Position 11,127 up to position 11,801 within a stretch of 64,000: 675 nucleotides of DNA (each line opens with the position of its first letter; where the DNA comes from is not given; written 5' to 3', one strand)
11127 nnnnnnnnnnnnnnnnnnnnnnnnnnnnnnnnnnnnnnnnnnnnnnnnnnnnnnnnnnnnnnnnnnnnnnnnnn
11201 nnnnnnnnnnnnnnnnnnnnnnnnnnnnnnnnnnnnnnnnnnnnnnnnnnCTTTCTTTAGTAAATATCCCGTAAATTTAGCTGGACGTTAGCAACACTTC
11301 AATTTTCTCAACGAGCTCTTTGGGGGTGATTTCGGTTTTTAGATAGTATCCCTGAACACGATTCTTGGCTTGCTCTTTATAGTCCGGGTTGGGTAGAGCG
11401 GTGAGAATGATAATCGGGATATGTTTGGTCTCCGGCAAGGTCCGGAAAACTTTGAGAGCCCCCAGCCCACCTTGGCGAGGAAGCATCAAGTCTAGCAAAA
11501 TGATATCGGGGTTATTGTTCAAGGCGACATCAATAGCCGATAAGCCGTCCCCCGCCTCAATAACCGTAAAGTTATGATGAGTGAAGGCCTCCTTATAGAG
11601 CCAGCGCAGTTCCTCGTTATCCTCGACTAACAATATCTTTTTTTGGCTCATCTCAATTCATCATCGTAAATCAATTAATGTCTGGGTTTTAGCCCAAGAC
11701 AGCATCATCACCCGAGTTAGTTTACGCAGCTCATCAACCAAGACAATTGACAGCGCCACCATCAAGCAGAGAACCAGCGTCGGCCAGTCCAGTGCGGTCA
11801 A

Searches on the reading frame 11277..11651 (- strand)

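Call 84: search_protein_families(library=pfam, proteins=[window:11277-11651:-], max_evalue=0.01)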
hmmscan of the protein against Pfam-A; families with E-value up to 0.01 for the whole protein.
window:11277-11651:- (124 aa): 1 family
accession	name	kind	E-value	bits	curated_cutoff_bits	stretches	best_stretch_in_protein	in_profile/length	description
PF00072.30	Response_reg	-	1.1e-17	64.6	30.2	1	6-118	1-111/111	Response regulator receiver domain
